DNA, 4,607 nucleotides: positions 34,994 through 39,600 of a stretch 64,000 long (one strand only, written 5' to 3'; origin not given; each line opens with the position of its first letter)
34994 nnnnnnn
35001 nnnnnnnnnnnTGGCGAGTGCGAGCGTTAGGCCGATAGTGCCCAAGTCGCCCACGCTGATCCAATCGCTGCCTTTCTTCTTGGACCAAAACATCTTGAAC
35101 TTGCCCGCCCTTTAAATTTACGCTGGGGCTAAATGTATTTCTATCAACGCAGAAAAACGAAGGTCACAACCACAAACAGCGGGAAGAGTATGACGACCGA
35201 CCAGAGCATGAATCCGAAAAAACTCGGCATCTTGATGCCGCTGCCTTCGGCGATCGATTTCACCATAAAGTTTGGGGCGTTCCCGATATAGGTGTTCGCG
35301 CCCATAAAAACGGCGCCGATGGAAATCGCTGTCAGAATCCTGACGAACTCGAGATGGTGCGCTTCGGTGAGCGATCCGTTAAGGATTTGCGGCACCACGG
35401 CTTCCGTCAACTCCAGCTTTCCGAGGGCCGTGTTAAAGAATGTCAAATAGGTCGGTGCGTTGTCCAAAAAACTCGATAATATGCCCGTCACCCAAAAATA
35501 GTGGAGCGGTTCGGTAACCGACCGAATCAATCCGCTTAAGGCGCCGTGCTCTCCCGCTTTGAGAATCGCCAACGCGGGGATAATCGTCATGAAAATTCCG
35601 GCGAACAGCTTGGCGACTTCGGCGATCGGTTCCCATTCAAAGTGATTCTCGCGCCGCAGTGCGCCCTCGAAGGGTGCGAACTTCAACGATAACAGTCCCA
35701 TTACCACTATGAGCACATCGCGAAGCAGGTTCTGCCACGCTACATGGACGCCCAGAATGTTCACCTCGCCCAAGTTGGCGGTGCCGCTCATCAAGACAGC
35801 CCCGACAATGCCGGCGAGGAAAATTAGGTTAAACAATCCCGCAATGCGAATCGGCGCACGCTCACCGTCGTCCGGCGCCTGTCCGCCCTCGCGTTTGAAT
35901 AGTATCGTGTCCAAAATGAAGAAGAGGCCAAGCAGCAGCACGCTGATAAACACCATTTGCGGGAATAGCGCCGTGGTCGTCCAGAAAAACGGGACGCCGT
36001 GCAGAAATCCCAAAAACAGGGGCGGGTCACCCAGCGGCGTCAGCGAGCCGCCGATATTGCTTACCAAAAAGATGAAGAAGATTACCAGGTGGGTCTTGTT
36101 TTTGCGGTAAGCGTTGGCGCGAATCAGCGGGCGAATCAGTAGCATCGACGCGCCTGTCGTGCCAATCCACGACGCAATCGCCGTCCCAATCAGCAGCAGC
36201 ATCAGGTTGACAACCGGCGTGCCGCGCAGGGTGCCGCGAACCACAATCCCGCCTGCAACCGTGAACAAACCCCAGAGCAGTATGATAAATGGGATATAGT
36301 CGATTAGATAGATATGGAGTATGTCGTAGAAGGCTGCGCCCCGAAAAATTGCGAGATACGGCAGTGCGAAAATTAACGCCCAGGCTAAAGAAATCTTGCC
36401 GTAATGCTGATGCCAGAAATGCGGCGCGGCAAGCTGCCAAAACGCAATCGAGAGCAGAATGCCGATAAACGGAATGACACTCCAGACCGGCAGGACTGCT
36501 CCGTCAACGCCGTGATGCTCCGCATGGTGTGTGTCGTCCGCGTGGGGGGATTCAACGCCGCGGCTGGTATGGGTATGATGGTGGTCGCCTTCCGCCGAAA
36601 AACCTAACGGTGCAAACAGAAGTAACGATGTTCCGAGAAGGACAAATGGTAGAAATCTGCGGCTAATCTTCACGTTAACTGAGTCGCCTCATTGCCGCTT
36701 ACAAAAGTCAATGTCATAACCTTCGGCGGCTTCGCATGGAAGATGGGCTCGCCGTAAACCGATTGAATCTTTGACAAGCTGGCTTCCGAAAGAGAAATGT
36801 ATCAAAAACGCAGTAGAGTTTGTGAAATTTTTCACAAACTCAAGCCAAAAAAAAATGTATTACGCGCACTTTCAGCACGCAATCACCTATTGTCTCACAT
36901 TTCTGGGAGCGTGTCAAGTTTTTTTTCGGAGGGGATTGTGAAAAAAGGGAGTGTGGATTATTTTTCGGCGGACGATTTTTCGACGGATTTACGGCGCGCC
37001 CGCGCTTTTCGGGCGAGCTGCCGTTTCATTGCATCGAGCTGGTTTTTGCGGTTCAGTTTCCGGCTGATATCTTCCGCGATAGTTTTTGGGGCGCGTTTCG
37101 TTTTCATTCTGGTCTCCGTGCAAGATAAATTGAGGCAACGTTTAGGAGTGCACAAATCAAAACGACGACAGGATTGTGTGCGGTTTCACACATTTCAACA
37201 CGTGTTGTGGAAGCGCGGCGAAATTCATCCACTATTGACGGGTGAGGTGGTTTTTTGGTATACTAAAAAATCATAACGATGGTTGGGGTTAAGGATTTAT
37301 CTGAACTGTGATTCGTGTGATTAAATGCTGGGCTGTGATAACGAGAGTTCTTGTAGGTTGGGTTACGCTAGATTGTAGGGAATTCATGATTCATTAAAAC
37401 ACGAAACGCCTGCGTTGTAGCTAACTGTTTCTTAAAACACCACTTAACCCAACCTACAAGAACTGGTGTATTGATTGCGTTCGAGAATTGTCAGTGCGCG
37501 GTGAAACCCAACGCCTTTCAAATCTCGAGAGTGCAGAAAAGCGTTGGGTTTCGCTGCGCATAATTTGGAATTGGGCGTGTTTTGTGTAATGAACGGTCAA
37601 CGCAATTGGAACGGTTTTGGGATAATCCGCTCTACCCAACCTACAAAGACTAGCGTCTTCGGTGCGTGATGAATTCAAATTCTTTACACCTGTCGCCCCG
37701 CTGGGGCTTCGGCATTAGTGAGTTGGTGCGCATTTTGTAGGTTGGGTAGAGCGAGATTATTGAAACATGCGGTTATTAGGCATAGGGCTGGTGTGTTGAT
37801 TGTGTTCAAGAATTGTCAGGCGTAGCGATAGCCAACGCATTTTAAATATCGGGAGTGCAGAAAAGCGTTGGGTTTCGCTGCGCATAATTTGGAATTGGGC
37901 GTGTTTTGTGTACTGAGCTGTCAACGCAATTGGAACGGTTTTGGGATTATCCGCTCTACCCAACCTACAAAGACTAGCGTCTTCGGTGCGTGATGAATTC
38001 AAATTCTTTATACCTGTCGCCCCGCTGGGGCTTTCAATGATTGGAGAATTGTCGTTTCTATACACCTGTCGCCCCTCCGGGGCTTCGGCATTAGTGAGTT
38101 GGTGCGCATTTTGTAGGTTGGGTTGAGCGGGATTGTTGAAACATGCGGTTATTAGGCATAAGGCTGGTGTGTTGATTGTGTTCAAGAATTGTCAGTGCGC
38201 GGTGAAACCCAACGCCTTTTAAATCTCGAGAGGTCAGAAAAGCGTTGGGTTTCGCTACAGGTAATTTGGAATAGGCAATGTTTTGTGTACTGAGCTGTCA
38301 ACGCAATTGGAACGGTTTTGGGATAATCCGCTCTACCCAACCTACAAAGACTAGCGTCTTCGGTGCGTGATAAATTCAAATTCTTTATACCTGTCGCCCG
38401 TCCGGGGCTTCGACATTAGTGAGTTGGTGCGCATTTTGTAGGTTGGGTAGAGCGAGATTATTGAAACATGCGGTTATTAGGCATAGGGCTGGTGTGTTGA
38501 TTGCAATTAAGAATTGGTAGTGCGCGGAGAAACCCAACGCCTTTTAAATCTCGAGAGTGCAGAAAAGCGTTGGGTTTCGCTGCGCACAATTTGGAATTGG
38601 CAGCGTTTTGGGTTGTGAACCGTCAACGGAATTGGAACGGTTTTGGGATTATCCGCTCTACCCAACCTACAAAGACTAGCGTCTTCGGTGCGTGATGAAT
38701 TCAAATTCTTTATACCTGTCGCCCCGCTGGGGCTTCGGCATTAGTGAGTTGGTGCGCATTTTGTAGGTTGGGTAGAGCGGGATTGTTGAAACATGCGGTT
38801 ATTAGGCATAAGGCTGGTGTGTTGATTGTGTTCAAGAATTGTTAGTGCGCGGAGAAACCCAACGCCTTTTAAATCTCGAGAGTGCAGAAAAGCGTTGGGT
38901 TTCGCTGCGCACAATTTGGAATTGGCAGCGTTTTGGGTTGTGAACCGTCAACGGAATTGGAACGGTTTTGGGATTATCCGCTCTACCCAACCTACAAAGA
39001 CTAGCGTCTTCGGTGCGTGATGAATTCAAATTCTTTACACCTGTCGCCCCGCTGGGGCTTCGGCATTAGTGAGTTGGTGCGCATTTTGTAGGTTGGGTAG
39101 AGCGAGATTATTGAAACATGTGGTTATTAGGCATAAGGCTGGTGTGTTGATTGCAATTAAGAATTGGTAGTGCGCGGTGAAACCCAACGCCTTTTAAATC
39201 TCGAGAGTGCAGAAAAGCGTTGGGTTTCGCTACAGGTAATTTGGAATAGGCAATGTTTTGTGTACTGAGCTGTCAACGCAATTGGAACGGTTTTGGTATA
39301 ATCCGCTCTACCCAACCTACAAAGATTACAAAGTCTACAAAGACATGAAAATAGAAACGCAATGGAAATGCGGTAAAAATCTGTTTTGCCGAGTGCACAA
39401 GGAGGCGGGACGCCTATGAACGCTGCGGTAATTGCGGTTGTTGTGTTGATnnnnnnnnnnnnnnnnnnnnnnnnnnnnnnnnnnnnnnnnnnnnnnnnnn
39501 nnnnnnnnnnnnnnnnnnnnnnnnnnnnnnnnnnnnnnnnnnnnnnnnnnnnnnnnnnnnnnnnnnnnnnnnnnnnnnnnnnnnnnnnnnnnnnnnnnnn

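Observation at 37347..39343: Six-unit tandem array of a ~325-bp ORF-free nested-palindrome repeat filling the cstA upstream region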

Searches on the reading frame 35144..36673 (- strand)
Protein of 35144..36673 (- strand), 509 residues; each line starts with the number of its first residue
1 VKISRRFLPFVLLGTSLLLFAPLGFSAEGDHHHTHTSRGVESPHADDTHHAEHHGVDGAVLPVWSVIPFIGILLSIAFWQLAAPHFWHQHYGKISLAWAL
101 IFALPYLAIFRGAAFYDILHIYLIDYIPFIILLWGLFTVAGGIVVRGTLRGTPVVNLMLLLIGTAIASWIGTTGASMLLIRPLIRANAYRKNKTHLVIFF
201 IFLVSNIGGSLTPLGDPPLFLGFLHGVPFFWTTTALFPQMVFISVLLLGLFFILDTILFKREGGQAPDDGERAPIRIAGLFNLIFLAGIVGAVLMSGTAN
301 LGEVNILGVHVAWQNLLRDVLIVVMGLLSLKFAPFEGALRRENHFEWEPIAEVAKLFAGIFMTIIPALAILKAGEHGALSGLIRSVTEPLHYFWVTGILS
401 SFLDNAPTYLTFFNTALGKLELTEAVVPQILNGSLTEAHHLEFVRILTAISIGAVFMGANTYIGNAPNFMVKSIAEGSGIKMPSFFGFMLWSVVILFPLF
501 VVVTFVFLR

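Call 12: search_protein_families(library=pfam, proteins=[window:35144-36673:-])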
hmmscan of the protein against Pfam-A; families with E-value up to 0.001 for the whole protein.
window:35144-36673:- (509 aa): 2 families
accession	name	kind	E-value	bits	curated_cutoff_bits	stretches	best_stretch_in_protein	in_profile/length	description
PF16980.11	CitMHS_2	-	2e-180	600.7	25.7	1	60-508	3-448/448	Putative citrate transport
PF03600.22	CitMHS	-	2.6e-14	53.5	31.9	2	134-418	58-316/336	Citrate transporter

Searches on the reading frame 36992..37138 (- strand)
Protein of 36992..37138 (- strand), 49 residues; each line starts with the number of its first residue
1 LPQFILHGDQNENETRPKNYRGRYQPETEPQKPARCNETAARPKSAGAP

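Call 86: find_encoding_contigs(protein=window:36992-37138:-, flank=5000, max_places=10)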
Protein window:36992-37138:- (49 aa): no gene with exactly this product is on record in the collection.

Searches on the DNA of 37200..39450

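Call 60: search_rna_families(source=window, start=37200, end=39450, threshold=evalue, max_evalue=1)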
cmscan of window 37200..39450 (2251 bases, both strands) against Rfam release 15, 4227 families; matches with E-value up to 1: 9.
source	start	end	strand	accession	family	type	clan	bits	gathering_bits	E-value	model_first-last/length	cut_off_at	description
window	37495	37560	+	RF03286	MIR6146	Gene; miRNA;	-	29.4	59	0.0013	1-75/75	no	MIR6146 microRNA precursor family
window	37485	37567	+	RF00950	mir-927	Gene; miRNA;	-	25.8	60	0.1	1-86/86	no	mir-927 microRNA precursor family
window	37489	37569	-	RF00950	mir-927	Gene; miRNA;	-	25.4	60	0.13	1-86/86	no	mir-927 microRNA precursor family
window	38836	38918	+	RF00950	mir-927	Gene; miRNA;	-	24.5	60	0.22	1-86/86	no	mir-927 microRNA precursor family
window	38836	38915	-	RF03573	mir-1954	Gene; miRNA;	-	23.6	99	0.044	1-82/82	no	mir-1954 microRNA precursor family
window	38511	38593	+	RF00950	mir-927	Gene; miRNA;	-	23.4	60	0.41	1-86/86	no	mir-927 microRNA precursor family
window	38517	38590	-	RF03573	mir-1954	Gene; miRNA;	-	23.2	99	0.057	1-82/82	no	mir-1954 microRNA precursor family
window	37492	37563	+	RF04068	mir-3927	Gene; miRNA;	-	22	90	0.84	1-85/85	no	mir-3927 microRNA precursor family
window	38521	38586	+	RF03286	MIR6146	Gene; miRNA;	-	21.2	59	0.3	1-75/75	no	MIR6146 microRNA precursor family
